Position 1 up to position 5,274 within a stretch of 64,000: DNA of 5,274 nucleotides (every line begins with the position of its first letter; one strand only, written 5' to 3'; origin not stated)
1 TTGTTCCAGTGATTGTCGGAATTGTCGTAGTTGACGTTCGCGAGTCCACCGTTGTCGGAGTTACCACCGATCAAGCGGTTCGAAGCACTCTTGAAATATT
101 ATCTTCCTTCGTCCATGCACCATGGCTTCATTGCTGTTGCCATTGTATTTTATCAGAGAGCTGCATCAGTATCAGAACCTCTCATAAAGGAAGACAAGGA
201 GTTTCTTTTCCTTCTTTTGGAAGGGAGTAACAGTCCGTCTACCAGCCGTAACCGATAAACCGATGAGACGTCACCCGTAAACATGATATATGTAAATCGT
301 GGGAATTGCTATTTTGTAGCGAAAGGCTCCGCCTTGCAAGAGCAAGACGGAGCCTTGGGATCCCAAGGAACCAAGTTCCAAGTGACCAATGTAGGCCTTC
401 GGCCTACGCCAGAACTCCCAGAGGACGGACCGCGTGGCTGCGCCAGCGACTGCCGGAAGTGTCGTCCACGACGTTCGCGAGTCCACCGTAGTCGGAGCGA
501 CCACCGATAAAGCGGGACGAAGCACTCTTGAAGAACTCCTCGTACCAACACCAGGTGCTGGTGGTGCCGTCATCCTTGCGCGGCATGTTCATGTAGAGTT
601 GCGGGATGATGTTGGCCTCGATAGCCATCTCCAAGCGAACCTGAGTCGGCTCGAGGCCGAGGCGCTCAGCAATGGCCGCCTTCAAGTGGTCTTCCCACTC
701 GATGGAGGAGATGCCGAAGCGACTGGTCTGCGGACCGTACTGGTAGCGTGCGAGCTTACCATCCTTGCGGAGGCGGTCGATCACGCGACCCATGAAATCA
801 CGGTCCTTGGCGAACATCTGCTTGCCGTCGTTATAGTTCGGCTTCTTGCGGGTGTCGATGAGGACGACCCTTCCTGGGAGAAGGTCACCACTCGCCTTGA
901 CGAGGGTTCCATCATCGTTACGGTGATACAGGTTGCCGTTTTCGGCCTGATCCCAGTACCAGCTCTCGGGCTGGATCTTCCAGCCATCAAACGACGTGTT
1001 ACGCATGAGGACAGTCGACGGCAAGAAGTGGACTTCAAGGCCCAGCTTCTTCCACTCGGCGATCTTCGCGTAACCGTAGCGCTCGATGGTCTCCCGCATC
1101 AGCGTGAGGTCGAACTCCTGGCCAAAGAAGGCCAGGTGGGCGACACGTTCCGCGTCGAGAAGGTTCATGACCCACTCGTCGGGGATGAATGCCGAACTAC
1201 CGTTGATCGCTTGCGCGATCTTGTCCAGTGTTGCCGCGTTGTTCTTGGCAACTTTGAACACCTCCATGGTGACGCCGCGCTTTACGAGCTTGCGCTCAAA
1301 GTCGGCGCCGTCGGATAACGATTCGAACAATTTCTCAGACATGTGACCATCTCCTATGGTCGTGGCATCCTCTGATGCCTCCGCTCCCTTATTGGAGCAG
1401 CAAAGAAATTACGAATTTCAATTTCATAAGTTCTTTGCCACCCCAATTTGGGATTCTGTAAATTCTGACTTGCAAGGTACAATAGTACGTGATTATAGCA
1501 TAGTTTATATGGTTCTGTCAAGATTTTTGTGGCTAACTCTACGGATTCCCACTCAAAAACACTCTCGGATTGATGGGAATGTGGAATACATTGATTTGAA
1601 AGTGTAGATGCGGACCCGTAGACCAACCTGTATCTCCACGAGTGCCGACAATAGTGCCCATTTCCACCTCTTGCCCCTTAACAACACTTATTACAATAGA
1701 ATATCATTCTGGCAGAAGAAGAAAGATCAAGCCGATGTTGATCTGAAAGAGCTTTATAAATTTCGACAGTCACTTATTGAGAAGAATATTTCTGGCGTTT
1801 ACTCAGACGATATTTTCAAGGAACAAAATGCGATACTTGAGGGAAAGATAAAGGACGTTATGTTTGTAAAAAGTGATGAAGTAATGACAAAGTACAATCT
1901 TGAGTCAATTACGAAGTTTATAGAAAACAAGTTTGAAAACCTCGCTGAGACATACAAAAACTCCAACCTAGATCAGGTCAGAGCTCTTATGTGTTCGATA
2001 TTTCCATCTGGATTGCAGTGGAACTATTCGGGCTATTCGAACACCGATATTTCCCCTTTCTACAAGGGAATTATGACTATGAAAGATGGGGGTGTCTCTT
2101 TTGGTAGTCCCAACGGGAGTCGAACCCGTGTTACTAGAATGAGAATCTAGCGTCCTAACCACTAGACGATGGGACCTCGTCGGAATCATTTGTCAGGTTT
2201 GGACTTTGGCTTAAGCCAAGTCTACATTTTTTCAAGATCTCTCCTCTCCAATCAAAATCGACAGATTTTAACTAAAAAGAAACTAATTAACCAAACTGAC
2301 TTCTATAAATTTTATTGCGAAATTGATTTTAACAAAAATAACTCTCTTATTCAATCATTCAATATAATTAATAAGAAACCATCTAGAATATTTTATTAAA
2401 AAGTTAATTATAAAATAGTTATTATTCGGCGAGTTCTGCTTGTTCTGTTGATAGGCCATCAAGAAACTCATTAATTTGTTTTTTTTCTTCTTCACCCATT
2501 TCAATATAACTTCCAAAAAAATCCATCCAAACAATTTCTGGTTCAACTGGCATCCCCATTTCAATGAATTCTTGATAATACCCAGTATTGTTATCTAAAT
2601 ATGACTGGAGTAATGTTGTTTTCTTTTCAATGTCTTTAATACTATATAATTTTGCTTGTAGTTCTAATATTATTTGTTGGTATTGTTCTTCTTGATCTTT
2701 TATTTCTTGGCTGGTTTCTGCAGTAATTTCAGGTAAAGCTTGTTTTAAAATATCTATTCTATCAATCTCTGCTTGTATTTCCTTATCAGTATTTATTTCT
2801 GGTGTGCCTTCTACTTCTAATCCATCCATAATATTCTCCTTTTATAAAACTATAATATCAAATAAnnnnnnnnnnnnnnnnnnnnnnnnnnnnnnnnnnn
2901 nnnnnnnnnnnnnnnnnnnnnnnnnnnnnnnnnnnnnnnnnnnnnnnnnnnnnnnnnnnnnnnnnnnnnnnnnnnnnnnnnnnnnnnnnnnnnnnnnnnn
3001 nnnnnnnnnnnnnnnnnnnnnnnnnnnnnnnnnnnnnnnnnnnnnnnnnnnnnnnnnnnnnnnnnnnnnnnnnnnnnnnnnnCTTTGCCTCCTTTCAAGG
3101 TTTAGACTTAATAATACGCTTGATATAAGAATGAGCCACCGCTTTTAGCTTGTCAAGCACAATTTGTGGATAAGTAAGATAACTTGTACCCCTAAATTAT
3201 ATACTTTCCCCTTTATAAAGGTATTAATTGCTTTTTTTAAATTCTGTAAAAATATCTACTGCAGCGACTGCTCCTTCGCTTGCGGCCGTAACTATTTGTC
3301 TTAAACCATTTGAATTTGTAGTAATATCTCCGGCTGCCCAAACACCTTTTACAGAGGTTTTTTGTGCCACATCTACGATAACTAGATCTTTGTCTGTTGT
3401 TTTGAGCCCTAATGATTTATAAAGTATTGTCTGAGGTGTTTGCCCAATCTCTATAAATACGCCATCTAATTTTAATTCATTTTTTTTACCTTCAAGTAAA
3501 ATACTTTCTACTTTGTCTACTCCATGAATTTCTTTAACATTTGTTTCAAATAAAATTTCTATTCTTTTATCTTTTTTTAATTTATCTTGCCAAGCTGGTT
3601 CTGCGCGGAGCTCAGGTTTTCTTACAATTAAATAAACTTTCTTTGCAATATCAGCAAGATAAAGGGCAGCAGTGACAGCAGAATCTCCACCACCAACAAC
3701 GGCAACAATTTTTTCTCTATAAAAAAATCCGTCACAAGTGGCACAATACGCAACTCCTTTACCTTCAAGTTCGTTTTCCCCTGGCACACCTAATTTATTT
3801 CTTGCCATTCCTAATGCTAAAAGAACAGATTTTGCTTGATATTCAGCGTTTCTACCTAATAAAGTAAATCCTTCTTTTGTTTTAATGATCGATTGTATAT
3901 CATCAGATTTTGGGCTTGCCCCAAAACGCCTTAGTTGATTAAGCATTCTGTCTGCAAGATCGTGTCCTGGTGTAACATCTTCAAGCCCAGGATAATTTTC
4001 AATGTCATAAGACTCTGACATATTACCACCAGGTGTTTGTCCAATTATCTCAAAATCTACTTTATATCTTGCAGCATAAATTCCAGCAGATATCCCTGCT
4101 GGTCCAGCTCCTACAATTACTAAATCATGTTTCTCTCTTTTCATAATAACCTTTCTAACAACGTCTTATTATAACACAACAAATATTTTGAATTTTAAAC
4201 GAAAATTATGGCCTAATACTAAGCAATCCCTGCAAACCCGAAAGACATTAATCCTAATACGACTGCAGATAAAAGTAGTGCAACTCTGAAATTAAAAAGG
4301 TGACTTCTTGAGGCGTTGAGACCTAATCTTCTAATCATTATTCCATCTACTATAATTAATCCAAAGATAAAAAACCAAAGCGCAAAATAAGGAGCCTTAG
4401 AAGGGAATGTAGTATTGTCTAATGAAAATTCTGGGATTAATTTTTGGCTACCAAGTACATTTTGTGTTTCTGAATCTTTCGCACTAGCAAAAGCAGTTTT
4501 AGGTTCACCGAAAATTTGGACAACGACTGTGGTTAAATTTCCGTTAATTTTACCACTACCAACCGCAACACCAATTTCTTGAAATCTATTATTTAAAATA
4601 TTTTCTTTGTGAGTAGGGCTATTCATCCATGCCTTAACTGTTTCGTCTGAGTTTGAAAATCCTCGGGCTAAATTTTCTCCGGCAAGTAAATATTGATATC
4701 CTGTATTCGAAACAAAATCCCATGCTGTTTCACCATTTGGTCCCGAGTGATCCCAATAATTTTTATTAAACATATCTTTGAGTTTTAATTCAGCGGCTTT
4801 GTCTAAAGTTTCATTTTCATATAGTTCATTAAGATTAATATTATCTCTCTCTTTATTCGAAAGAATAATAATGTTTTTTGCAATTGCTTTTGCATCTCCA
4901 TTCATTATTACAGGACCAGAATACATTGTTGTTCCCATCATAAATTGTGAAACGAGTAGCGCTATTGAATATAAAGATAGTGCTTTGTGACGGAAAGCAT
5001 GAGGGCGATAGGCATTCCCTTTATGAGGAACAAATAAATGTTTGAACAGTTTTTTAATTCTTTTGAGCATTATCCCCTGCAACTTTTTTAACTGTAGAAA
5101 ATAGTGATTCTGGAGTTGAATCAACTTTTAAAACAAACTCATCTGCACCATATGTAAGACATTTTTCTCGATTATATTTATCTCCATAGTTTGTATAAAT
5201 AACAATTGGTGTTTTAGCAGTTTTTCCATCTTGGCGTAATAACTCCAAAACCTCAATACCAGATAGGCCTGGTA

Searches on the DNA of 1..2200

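Call 73: search_rna_families(source=window, start=1, end=2200, threshold=evalue, max_evalue=0.1)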
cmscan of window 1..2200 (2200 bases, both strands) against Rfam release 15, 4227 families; matches with E-value up to 0.1: 3.
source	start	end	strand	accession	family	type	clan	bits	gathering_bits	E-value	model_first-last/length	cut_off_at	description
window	2105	2176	-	RF00005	tRNA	Gene; tRNA;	CL00001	65.5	29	1.9e-13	1-71/71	no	tRNA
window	91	231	-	RF03019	RT-16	Gene; sRNA;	-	37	50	0.0019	1-158/158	no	RT-16 RNA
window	2104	2176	+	RF04354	Plastid-ycf2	Cis-reg;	-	28.1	65.7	0.004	1-75/75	no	Plastid-ycf2 5UTR RNA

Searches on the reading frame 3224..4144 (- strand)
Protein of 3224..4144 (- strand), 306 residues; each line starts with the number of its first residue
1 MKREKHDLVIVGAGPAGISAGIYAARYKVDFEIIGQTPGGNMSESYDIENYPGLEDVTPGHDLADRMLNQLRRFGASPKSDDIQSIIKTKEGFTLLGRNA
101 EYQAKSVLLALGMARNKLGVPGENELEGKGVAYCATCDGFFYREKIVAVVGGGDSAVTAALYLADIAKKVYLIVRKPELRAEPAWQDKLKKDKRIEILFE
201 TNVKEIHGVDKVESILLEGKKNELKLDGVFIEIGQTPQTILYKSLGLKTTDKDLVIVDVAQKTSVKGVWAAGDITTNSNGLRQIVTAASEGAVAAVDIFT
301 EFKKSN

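Call 71: search_protein_families(library=pfam, proteins=[window:3224-4144:-], max_evalue=0.0001)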
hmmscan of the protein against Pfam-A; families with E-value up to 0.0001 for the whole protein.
window:3224-4144:- (306 aa): 8 families
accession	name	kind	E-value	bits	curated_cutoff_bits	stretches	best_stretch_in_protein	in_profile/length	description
PF07992.20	Pyr_redox_2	-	1e-49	169.9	26.1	1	7-291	2-291/291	Pyridine nucleotide-disulphide oxidoreductase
PF13738.12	Pyr_redox_3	-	6.6e-24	85.1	30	1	81-272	102-305/305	Pyridine nucleotide-disulphide oxidoreductase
PF00070.33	Pyr_redox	-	2.8e-16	60.2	22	1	147-218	2-80/82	Pyridine nucleotide-disulphide oxidoreductase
PF12831.13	FAD_oxidored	-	1.4e-07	31.6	27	0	7-44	1-40/416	FAD dependent oxidoreductase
PF00890.30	FAD_binding_2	-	1.8e-06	27.9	20.4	0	7-30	1-24/414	FAD binding domain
PF13450.12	NAD_binding_8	-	2.9e-06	27.9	21.9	0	10-45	1-38/68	NAD(P)-binding Rossmann-like domain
PF01946.23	Thi4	-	3.5e-06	26.9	26.2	0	5-33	17-46/235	Thi4 family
PF01134.28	GIDA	-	4.4e-05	23.2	22.1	0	7-34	1-28/391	Glucose inhibited division protein A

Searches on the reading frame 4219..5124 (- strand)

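Call 71: search_protein_families(library=pfam, proteins=[window:4219-5124:-], max_evalue=0.0001)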
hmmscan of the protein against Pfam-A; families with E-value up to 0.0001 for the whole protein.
window:4219-5124:- (301 aa): 1 family
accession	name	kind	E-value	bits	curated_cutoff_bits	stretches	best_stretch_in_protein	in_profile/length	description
PF00188.32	CAP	-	5.8e-18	66.3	21.1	1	90-205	5-117/117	Cysteine-rich secretory protein family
